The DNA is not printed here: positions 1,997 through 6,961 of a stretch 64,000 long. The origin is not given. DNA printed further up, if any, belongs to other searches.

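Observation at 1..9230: Strongly AT-rich ~9-kb island embedded in a high-G+C chromosome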

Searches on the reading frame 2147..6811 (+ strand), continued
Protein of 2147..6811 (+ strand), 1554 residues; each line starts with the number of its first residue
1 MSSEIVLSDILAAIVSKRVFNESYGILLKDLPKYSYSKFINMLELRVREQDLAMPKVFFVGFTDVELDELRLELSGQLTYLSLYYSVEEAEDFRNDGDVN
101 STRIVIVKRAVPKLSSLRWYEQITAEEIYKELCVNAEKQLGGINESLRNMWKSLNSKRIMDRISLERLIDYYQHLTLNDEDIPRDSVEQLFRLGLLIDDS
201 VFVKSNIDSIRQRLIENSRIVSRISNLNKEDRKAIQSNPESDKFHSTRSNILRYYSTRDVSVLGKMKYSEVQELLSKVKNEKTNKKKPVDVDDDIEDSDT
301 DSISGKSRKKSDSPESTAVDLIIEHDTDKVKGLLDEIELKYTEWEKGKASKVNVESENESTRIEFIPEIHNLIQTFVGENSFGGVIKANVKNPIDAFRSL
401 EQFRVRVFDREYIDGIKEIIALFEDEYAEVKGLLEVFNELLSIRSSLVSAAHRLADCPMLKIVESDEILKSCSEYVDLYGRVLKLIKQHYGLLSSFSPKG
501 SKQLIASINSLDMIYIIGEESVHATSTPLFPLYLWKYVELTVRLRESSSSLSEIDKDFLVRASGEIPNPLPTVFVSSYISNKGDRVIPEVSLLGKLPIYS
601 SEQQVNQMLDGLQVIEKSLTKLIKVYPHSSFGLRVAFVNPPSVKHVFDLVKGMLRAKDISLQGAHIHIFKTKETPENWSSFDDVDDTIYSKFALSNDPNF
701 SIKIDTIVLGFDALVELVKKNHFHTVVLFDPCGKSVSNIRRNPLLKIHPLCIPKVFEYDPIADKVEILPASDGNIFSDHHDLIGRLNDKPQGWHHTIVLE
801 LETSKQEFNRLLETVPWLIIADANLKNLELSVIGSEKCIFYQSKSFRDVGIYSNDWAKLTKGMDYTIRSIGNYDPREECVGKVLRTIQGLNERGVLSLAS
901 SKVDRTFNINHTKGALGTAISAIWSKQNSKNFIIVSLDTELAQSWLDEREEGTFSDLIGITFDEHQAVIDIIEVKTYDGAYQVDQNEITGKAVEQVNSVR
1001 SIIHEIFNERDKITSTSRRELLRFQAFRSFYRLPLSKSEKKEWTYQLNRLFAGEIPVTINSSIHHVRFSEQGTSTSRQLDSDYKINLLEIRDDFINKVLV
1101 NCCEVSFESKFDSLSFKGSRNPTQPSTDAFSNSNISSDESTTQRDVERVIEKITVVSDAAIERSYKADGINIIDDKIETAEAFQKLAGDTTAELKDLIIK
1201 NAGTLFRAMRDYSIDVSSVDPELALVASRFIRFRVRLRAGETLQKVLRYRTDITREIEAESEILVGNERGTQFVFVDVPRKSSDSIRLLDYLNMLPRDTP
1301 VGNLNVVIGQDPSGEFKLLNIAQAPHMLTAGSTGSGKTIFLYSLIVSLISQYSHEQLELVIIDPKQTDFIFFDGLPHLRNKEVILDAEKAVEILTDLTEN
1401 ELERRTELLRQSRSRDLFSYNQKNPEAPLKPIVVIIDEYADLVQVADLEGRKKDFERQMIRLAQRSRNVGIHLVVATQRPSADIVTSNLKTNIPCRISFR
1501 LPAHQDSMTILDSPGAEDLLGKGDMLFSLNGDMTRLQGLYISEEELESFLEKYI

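Call 23: search_protein_families(library=padloc, proteins=[L001:4876-6945:+, L001:6961-8514:+, L001:8519-9997:+, L001:14742-15431:+, L007:4960-6948:+, L007:6953-8518:+, L007:8518-9999:+, L007:10001-14611:+], max_evalue=0.01)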
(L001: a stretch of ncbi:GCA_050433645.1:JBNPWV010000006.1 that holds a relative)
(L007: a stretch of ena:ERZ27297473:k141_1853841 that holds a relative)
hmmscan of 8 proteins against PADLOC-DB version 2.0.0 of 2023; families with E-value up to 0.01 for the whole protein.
L001:4876-6945:+ (689 aa): 2 families
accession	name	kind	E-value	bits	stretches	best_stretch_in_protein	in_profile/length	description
PDLC00001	DruA1|DruA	-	6.5e-143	475.6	1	66-675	50-648/675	DUF4338 domain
PDLC00002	DruA1|DruA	-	7.7e-42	141.8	2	441-668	161-370/407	DUF4338 domain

L001:6961-8514:+ (517 aa): 6 families
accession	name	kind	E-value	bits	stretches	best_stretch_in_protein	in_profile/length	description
PDLC02795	SspF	-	1.1e-20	71.9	2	23-260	29-284/560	SspF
PDLC02796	SspF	-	5e-16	56.8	2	180-294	198-326/525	SspF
PDLC02673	DndF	-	5.5e-13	46.5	2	162-506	192-546/548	DndF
PDLC02793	SspF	-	2.5e-07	27.5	1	86-235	112-269/600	SspF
PDLC02674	DndF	-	2.1e-06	24.9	1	29-69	34-78/530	DndF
PDLC02794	SspF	-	0.0016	15.1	0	157-245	192-289/572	SspF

L001:8519-9997:+ (492 aa): 1 family
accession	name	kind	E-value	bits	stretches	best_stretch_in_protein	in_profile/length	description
PDLC02799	SspG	-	4.6e-07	27.2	1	369-488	389-494/498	SspG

L001:14742-15431:+ (229 aa): 0 families

L007:4960-6948:+ (662 aa): 2 families
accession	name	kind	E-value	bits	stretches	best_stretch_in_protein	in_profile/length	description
PDLC00001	DruA1|DruA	-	1.2e-132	441.8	1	9-656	13-656/675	DUF4338 domain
PDLC00002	DruA1|DruA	-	3e-46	156.4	2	415-643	165-372/407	DUF4338 domain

L007:6953-8518:+ (521 aa): 10 families
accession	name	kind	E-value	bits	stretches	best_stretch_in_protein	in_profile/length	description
PDLC02796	SspF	-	1.6e-10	38.6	1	30-107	31-108/525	SspF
PDLC02795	SspF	-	1.3e-09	35.2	1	24-239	31-263/560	SspF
PDLC02793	SspF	-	9.9e-08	28.8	1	34-229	39-264/600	SspF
PDLC02674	DndF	-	1e-06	25.9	0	29-73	35-83/530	DndF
PDLC00287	PtuA1|PtuA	-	3.2e-05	20.8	1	39-114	214-292/584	AAA ATPase domain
PDLC02794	SspF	-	0.00069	16.4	0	47-85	55-93/572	SspF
PDLC02776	SspC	-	0.0027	13.5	1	35-97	20-82/1039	SspC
PDLC04140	mad8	-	0.0038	14.8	1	42-156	23-129/314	mads_8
PDLC00915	TRIP13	-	0.0073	13.7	0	37-73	54-90/302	TRIP13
PDLC04789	PDC-S01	-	0.0088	13.1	0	33-108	4-79/375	-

L007:8518-9999:+ (493 aa): 1 family
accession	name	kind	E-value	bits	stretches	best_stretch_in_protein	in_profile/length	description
PDLC02799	SspG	-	0.00081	16.5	1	369-485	389-490/498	SspG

L007:10001-14611:+ (1536 aa): 4 families
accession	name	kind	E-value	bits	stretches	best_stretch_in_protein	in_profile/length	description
PDLC02804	SspH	-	1.3e-63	213.1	1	1193-1528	1222-1554/1561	SspH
PDLC02806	SspH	-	1.4e-43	146.8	1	1303-1528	1536-1758/1766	SspH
PDLC04140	mad8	-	1.3e-20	72.2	1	1299-1510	22-287/314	mads_8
PDLC01055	HerA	-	4.7e-07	27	1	1300-1343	154-194/532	Type III coevolved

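Call 24: search_protein_families(library=ncbifam, proteins=[L001:4876-6945:+, L001:6961-8514:+, window:2147-6811:+], max_evalue=0.01)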
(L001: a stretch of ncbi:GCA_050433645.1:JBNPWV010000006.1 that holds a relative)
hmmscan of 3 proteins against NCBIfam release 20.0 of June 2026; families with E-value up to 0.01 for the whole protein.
L001:4876-6945:+ (689 aa): 0 families

L001:6961-8514:+ (517 aa): 2 families
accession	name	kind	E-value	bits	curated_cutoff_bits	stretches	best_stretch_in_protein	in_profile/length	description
NF038214.1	IS21_help_AAA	equivalog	0.0022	17.7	200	1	42-67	85-110/232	IS21-like element helper ATPase IstB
NF005304.0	PRK06835.1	equivalog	0.009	15.1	215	0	6-72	143-209/330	ATP-binding protein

window:2147-6811:+ (1554 aa): 8 families
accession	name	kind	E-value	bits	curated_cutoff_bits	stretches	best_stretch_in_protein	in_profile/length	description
NF007615.0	PRK10263.1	equivalog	1.5e-50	172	1566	2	1432-1547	1142-1254/1355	DNA translocase FtsK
TIGR03928.1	T7_EssCb_Firm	equivalog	3.2e-26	91.3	778.4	1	1304-1519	446-661/1296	type VII secretion protein EssC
TIGR03924.1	T7SS_EccC_a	equivalog_domain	3.3e-25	88.9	509.15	1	1303-1543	423-671/673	type VII secretion protein EccCa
TIGR03925.1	T7SS_EccC_b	equivalog_domain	2.3e-20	72.4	346.55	2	1324-1508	76-256/564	type VII secretion protein EccCb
NF041214.1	plasmid_TraB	equivalog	1.7e-07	30.1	800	1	1323-1511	247-419/639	plasmid transfer protein TraB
NF047742.1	antiphage_MADS8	equivalog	0.00043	20.2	175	1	120-236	84-196/200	methylation-associated defense system ATP-binding protein MAD8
TIGR03743.1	SXT_TraD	subfamily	0.0016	17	366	0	1323-1366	174-213/636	conjugative transfer system coupling protein TraD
NF042943.1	HerA_antiphage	equivalog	0.0018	16.9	800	0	1456-1510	459-511/566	anti-phage-associated helicase HerA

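Call 38: search_solved_structures(query=A3, max_evalue=1)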
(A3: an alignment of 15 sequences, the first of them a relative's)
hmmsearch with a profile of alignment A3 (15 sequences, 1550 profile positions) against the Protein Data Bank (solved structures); distinct sequences matched with E-value up to 1: 15.
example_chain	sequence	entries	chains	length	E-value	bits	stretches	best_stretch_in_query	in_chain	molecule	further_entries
2ius_A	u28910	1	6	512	2.4e-71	244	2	1194-1422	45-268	DNA TRANSLOCASE FTSK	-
2iuu_A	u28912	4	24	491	1.1e-63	218.6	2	1423-1546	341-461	DNA TRANSLOCASE FTSK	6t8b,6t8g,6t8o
2iut_A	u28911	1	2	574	2e-63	217.7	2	1423-1546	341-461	DNA TRANSLOCASE FTSK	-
6o1w_A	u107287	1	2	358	2.8e-39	137.7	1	1300-1539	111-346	DNA translocase coupling protein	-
6o1x_A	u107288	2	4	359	2.8e-39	137.7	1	1300-1539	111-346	DNA translocase coupling protein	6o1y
6o1z_A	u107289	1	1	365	2.9e-39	137.6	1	1300-1539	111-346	DNA translocase coupling protein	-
9qks_G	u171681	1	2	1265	1.2e-21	79.2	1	1294-1515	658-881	ESX secretion system protein YukB,Green fluorescent protein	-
4nh0_A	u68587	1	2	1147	1.4e-21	79.1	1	1298-1537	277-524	Cell divisionFtsK/SpoIIIE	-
7np7_C1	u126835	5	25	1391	4.2e-09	37.7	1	1319-1436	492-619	ESX-5 secretion system protein EccC5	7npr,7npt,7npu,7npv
7b9f_C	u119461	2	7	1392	5.7e-08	33.9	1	1319-1436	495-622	EccC5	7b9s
5fv0_A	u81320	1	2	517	2.3e-07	31.9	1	1324-1476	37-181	ESX secretion system protein EccC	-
4lya_A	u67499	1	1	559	2.9e-07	31.6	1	1324-1476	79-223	Uncharacterized protein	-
9jv8_A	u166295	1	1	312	0.0014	19.4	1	1324-1497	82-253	ESX-1 secretion system protein EccCb1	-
4n1a_A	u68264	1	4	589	0.0015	19.3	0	1314-1359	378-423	Cell divisionFtsK/SpoIIIE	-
6jd5_A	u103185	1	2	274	0.36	11.4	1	1315-1362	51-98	ESX conserved component EccC2. ESX-2 type VII secretion system protein. Possible membrane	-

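Call 101: search_protein_families(library=ncbifam, proteins=[L001:8519-9997:+], max_evalue=0.001)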
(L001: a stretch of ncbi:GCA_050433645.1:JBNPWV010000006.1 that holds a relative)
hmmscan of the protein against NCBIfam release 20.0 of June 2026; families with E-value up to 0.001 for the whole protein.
L001:8519-9997:+ (492 aa): 0 families
